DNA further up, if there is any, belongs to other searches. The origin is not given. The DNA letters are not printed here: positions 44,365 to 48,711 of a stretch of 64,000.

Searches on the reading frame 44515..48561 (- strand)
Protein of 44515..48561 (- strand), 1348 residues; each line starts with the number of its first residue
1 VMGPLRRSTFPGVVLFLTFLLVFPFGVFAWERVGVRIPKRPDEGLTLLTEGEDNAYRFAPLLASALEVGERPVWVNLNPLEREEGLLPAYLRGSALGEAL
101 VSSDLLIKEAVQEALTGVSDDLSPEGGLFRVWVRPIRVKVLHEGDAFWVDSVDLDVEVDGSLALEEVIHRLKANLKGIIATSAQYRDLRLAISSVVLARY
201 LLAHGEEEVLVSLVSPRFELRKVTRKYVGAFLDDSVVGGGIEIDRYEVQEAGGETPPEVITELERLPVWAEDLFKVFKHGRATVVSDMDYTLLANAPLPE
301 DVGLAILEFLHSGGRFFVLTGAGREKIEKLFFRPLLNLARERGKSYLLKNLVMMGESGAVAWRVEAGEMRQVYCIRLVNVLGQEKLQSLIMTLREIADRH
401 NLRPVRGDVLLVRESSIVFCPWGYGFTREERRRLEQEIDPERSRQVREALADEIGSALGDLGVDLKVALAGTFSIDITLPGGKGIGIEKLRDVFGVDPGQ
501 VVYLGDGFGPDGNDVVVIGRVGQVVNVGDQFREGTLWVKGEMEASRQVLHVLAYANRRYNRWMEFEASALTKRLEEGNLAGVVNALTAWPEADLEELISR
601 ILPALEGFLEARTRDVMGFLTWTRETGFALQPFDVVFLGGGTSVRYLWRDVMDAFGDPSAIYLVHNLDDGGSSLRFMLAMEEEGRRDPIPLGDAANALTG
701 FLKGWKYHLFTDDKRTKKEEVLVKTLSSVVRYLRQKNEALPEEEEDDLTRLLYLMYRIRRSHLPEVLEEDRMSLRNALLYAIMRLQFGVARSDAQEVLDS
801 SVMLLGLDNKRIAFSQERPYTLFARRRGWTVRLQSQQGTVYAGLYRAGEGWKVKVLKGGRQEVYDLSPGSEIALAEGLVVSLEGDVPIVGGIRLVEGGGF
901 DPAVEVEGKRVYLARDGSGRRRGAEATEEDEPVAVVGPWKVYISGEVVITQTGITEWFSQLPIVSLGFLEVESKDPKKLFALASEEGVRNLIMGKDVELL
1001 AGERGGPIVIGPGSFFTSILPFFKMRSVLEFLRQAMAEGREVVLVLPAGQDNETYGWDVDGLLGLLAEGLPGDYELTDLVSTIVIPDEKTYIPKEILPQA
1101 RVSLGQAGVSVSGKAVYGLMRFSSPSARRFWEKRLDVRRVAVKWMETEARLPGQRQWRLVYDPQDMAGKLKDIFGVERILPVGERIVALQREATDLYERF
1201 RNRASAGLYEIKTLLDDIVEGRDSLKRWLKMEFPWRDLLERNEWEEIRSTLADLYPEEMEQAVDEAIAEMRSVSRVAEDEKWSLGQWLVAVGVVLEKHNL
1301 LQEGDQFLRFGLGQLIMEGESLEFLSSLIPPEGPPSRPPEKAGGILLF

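Call 78: search_protein_families(library=pfam, max_evalue=0.001, proteins=[window:44515-48561:-])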
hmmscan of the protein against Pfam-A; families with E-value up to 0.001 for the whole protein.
window:44515-48561:- (1348 aa): 2 families
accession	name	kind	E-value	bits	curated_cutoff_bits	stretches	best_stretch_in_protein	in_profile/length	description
PF01933.23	CofD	-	7.6e-07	29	30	1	1008-1088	179-252/290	2-phospho-L-lactate transferase CofD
PF03332.19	PMM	-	1.1e-05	25.9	22.4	1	355-482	43-160/221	Eukaryotic phosphomannomutase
